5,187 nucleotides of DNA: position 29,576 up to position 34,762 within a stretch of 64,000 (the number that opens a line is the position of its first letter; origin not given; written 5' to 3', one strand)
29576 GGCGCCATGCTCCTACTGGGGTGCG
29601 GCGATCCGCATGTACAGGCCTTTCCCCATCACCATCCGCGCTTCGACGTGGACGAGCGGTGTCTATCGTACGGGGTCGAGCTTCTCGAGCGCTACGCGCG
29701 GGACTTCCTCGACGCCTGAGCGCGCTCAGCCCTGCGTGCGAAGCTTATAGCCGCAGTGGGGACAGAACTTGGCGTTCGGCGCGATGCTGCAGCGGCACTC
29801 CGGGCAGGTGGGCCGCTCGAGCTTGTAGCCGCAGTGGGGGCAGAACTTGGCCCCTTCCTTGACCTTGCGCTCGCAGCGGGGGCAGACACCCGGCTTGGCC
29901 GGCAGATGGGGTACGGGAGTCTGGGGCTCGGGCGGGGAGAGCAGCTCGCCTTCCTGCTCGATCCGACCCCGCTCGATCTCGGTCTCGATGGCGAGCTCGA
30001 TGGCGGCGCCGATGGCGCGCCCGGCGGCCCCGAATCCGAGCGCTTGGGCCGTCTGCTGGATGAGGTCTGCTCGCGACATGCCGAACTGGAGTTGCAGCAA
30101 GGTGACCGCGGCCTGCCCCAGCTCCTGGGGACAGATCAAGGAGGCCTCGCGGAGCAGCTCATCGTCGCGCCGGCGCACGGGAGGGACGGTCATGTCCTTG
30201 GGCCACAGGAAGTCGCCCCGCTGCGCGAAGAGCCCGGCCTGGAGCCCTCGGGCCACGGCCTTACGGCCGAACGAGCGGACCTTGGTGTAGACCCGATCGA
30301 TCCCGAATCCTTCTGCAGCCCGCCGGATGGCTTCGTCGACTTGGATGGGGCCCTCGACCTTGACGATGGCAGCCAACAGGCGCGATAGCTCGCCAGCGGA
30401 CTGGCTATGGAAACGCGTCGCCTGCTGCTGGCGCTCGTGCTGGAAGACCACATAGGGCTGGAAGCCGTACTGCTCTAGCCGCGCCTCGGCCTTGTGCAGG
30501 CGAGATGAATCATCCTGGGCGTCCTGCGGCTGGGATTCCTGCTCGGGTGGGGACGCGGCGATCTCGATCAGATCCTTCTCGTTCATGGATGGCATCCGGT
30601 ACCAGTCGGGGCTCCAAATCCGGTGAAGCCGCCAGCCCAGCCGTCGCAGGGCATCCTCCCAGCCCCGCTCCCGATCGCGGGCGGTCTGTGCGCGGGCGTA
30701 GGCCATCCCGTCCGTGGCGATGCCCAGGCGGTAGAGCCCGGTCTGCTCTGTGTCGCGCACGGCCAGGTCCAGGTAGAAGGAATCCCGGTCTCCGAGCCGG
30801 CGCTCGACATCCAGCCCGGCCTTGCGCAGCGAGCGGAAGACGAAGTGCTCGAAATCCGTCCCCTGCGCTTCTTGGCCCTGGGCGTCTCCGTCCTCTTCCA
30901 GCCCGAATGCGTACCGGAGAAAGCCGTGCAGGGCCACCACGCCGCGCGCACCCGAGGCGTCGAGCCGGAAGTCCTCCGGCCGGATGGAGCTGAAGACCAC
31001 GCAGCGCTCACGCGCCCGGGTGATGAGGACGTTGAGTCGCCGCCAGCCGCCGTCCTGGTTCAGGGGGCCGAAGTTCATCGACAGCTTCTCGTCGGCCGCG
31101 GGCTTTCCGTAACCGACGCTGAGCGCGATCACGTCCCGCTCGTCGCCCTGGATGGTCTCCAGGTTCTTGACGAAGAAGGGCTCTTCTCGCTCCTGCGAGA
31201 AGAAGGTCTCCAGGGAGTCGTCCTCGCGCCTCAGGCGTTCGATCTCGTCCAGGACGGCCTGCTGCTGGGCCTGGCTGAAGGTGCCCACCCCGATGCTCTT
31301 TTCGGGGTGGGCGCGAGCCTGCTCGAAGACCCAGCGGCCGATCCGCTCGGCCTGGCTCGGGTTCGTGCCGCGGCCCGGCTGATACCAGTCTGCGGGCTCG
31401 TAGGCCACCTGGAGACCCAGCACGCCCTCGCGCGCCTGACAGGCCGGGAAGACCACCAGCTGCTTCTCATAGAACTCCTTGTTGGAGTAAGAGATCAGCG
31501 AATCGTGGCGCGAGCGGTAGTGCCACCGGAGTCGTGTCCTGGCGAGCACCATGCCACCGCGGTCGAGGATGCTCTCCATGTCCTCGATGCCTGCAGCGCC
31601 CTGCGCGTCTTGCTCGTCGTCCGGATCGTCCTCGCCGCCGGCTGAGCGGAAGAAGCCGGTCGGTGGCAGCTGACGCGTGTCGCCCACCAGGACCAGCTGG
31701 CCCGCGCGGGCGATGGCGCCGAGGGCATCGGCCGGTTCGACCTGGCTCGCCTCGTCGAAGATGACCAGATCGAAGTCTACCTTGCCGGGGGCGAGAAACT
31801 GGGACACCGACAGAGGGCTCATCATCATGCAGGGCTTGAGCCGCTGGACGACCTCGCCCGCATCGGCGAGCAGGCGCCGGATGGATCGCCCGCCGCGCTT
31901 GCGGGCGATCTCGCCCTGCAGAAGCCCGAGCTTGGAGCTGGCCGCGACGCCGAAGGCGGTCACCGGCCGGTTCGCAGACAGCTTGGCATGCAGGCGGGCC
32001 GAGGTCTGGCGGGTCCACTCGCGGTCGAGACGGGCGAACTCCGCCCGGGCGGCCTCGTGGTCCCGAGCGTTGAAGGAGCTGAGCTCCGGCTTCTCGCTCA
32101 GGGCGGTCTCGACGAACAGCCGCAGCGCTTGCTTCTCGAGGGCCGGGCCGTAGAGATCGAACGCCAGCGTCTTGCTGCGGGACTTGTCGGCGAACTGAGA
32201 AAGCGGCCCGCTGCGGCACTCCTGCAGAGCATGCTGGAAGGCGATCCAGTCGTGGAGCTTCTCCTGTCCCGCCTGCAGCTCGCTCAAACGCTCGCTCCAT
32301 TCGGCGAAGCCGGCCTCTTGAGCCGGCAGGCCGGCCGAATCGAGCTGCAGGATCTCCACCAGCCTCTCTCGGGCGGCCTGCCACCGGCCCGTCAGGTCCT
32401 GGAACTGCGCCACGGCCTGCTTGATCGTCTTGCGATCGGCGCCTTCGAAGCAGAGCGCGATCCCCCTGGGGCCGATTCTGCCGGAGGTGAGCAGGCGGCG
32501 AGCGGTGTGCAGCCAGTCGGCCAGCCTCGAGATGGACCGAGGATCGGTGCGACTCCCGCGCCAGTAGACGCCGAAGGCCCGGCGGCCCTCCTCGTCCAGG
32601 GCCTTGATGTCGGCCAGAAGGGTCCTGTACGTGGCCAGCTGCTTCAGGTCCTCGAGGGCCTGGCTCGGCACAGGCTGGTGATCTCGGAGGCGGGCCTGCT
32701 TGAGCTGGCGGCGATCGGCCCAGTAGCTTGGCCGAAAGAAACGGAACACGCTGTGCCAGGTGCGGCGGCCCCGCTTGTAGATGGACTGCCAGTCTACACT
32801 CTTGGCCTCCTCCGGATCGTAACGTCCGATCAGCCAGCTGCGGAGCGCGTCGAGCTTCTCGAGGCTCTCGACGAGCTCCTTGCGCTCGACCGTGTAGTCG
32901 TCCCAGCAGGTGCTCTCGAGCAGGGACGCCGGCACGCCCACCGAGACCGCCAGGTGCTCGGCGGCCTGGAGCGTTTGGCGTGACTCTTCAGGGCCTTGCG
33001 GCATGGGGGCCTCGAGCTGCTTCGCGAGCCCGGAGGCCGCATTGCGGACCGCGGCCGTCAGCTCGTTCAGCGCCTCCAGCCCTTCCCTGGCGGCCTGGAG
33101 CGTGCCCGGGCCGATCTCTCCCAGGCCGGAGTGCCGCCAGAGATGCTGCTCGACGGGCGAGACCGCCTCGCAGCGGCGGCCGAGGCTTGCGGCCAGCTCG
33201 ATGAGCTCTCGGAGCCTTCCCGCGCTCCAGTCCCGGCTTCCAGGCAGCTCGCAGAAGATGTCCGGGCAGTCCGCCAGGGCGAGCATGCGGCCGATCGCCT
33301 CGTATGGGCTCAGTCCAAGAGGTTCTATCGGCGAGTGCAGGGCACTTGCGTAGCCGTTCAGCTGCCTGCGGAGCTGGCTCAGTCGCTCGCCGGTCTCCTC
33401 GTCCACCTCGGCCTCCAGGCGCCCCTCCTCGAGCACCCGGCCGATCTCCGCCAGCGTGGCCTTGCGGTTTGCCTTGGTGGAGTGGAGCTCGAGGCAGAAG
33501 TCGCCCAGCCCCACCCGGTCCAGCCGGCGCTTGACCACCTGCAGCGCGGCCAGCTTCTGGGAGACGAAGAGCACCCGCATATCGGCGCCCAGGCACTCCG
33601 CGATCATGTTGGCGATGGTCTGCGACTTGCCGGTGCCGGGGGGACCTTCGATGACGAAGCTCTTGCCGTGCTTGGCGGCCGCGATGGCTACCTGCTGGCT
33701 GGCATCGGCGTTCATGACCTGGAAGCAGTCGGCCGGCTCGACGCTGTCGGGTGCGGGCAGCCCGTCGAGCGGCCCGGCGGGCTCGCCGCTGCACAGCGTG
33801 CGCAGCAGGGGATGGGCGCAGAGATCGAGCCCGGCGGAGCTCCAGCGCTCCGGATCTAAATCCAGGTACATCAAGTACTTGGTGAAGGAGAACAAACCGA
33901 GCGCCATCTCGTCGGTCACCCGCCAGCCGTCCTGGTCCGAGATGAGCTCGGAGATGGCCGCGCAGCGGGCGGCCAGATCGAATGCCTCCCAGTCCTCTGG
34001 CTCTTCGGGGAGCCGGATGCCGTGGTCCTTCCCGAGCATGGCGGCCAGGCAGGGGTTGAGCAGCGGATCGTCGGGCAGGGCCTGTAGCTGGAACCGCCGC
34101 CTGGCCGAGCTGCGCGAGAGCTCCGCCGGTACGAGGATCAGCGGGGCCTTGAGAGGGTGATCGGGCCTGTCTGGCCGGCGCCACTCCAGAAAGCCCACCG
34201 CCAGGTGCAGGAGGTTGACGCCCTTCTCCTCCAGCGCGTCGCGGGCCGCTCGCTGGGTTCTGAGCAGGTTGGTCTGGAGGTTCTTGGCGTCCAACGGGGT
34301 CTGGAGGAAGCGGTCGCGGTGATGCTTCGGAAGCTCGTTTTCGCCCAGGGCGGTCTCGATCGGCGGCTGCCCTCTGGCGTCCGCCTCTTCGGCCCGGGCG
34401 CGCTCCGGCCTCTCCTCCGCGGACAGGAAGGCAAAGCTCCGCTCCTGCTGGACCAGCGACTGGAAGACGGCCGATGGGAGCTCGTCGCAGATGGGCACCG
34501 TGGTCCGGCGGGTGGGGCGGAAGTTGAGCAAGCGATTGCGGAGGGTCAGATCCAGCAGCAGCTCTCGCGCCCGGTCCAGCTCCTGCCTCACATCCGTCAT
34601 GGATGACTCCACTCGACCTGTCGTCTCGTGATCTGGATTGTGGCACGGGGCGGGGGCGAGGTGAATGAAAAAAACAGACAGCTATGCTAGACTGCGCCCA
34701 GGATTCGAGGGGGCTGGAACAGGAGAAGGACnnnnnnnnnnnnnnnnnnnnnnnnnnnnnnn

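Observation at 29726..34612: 1628-aa SF1 helicase-nuclease fusion (DUF4011 / Upf1-like core / REase-DUF559-like / DUF3320 / double zinc ribbon): candidate nucleic-acid defence or repair enzyme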

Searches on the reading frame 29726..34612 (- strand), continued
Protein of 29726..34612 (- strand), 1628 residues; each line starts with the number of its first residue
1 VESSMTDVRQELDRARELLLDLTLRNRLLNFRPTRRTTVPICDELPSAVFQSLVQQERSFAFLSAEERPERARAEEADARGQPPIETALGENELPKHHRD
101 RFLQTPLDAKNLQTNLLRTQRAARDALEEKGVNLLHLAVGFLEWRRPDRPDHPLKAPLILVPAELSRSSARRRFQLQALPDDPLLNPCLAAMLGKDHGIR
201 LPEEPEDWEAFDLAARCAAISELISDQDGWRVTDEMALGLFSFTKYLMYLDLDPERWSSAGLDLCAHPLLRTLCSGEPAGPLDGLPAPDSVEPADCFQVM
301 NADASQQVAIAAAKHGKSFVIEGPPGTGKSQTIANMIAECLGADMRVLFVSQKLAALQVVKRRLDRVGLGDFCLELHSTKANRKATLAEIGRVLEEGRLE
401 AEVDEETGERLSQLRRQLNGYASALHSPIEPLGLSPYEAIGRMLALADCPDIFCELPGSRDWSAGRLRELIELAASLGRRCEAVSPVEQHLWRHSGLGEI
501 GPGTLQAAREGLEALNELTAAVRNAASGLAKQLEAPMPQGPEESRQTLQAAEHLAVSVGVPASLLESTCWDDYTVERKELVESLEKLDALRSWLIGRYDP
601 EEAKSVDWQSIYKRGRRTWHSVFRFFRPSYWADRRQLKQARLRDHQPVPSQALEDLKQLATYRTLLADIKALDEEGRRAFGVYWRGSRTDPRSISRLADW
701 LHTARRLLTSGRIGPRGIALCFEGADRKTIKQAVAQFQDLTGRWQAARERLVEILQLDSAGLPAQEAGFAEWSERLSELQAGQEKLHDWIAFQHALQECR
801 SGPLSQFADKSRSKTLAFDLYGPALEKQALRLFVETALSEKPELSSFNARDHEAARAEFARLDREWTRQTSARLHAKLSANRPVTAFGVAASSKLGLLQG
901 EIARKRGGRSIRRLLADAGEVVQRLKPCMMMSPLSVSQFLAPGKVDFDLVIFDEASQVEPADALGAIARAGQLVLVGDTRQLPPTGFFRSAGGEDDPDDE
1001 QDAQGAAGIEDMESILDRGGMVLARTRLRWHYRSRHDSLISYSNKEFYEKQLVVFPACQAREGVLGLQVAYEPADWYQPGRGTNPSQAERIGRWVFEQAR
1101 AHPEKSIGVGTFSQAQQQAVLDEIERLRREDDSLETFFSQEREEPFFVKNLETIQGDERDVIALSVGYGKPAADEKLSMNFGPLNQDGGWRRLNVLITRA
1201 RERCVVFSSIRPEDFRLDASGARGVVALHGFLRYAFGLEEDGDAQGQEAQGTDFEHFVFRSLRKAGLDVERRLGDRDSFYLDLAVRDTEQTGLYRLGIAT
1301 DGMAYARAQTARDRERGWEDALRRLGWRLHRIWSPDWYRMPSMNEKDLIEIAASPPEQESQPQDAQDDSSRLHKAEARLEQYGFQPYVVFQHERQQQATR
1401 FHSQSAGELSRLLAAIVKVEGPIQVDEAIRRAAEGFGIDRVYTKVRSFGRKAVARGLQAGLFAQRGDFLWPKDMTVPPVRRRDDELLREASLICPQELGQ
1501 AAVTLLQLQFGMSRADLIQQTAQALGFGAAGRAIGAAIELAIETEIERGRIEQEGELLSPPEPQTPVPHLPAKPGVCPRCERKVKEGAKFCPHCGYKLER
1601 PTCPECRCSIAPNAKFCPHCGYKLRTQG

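Call 60: search_protein_families(library=pfam, alignment_id=A2, max_evalue=0.00001)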
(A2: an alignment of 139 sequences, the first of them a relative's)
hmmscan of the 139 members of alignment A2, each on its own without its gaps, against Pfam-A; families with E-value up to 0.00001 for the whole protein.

A. member 1, L010:6825-7847:+ (340 aa): 2 families
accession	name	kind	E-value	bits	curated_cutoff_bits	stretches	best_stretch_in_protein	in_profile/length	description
PF06463.18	Mob_synth_C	-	4.5e-37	127.3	37.4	1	187-312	2-126/128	Molybdenum Cofactor Synthesis C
PF04055.27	Radical_SAM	-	5.8e-36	124.6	29.5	1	19-179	1-164/166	Radical SAM superfamily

B. families by the number of members that match (of 139 scanned): 169 families (the first 25 are shown)
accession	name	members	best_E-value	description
PF00456.26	Transketolase_N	3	5.7e-53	Transketolase, thiamine diphosphate binding domain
PF02779.29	Transket_pyr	3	1.3e-45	Transketolase, pyrimidine binding domain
PF04055.27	Radical_SAM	3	5.8e-36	Radical SAM superfamily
PF02780.25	Transketolase_C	3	3.9e-31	Transketolase, C-terminal domain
PF02775.26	TPP_enzyme_C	3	9.8e-25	Thiamine pyrophosphate enzyme, C-terminal TPP binding domain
PF00676.26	E1_dh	3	1.6e-11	Dehydrogenase E1 component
PF00990.26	GGDEF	2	3.4e-48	Diguanylate cyclase, GGDEF domain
PF13517.12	FG-GAP_3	2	1.3e-46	FG-GAP-like repeat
PF00015.26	MCPsignal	2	3.1e-41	Methyl-accepting chemotaxis protein (MCP) signalling domain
PF06463.18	Mob_synth_C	2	8.4e-38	Molybdenum Cofactor Synthesis C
PF01810.24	LysE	2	3.9e-37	LysE type translocator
PF07228.17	SpoIIE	2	8.1e-37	Stage II sporulation protein E (SpoIIE)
PF00892.27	EamA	2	9.1e-34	EamA-like transporter family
PF00520.37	Ion_trans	2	1.3e-27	Ion transport protein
PF01571.26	GCV_T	2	3.1e-27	Aminomethyltransferase folate-binding domain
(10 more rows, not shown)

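Call 74: find_encoding_contigs(protein=P0028, flank=8000, max_places=1)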
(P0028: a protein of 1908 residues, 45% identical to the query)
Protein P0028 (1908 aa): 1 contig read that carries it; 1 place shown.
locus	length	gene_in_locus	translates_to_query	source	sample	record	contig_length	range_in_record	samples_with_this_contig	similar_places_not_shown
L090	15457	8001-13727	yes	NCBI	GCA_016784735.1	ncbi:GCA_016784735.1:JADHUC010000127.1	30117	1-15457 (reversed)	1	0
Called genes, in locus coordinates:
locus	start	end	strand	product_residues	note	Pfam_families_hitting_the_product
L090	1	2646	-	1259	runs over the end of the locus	PF18582:HZS_alpha, PF03781:FGE-sulfatase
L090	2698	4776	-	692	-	-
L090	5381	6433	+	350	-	PF12728:HTH_17 (weak)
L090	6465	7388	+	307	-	PF00078:RVT_1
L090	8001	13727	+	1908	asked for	PF00078:RVT_1, PF13195:DUF4011, PF01443:Viral_helicase1 (faint), PF13086:AAA_11 (weak), PF13086:AAA_11, PF13087:AAA_12, PF18741:MTES_1575, PF11784:DUF3320, +2 more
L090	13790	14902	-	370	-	PF13859:BNR_3 (weak), PF24316:Tli3 (faint), PF02012:BNR (faint), PF13088:BNR_2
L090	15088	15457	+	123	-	?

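Call 96: search_protein_families(library=padloc, proteins=[L001:13436-14941:-, L006:5608-8244:-, L006:8368-11988:-], max_evalue=0.001)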
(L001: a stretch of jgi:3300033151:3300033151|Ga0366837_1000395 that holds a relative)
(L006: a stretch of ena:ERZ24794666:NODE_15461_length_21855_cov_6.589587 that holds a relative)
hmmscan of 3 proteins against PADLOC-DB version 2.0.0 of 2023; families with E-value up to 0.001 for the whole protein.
L001:13436-14941:- (501 aa): 0 families

L006:5608-8244:- (878 aa): 0 families

L006:8368-11988:- (1206 aa): 1 family
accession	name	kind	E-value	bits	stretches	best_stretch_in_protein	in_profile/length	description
PDLC01169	TPR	-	1e-06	26.4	0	373-451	153-228/252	TPR repeats containing protein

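Call 98: find_encoding_contigs(protein=P0018, flank=5000, max_places=1)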
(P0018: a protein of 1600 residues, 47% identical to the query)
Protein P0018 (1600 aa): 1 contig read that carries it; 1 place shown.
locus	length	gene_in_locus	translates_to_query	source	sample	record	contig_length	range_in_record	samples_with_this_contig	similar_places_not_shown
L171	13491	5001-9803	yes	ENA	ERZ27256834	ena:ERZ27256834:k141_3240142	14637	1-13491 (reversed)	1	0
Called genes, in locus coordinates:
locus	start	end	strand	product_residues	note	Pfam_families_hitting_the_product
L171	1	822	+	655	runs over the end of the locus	?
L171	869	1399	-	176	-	PF13091:PLDc_2, PF00614:PLDc (weak)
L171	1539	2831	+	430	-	PF13570:Beta-prop_ACSF4 (weak), PF13360:PQQ_2, PF01011:PQQ (faint)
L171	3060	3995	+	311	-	PF00078:RVT_1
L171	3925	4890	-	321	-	PF00089:Trypsin (weak), PF13365:Trypsin_2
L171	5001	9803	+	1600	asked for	PF13195:DUF4011, PF13086:AAA_11 (weak), PF13245:AAA_19 (faint), PF13604:AAA_30 (faint), PF13086:AAA_11, PF13087:AAA_12, PF18741:MTES_1575, PF11784:DUF3320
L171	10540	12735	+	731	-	PF02985:HEAT (faint), PF13646:HEAT_2 (weak)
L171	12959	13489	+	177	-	?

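Call 99: find_encoding_contigs(protein=P0006, flank=5000, max_places=1)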
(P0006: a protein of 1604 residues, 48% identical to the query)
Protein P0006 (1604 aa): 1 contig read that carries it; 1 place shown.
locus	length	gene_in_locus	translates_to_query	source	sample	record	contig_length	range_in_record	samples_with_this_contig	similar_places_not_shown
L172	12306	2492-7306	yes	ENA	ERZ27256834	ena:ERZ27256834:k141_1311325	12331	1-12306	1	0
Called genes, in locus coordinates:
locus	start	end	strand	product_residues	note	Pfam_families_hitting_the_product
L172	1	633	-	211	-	?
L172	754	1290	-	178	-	PF13091:PLDc_2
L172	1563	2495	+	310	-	PF00078:RVT_1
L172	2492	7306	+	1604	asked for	PF13195:DUF4011, PF13245:AAA_19 (faint), PF13604:AAA_30 (faint), PF13086:AAA_11, PF13087:AAA_12, PF18741:MTES_1575, PF11784:DUF3320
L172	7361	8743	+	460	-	PF01546:Peptidase_M20, PF07687:M20_dimer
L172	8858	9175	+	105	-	PF00829:Ribosomal_L21p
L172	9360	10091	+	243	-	-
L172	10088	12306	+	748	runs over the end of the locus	?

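Call 100: find_encoding_contigs(protein=P0023, flank=5000, max_places=1)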
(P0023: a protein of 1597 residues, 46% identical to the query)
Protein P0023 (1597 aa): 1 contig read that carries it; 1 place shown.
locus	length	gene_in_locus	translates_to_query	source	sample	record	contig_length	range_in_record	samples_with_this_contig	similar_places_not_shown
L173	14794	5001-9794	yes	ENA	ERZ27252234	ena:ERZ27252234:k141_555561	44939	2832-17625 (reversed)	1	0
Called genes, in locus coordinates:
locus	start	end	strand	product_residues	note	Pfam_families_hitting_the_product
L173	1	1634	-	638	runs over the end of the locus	PF16586:DUF5060, PF13204:Apiosidase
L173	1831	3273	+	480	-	PF00884:Sulfatase, PF01663:Phosphodiest, PF16347:SGSH_C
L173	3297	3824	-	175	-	PF13091:PLDc_2, PF00614:PLDc (weak)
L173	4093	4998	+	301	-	PF00078:RVT_1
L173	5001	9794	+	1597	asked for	PF13195:DUF4011, PF13086:AAA_11 (weak), PF13245:AAA_19 (faint), PF13604:AAA_30 (faint), PF13086:AAA_11, PF13087:AAA_12, PF18741:MTES_1575, PF11784:DUF3320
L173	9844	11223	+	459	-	PF01546:Peptidase_M20, PF07687:M20_dimer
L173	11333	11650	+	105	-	PF00829:Ribosomal_L21p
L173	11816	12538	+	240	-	PF07963:N_methyl (weak)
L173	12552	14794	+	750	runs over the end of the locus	PF13088:BNR_2 (faint), PF25852:DUF6242_C (faint), PF02012:BNR (faint), PF15899:BNR_6 (faint), PF15902:Sortilin-Vps10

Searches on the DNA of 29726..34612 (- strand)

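Call 73: search_rna_families(source=L002, start=8300, end=10100, threshold=evalue, max_evalue=1)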
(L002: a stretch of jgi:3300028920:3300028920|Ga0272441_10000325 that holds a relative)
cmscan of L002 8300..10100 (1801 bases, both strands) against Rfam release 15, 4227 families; matches with E-value up to 1: 1.
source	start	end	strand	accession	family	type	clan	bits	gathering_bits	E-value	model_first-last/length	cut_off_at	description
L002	8880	8956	+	RF02741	Rev44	Gene; antisense;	-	18.6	178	0.02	184-261/336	no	Soft rot Enterobacteriaceae Rev 44 asRNA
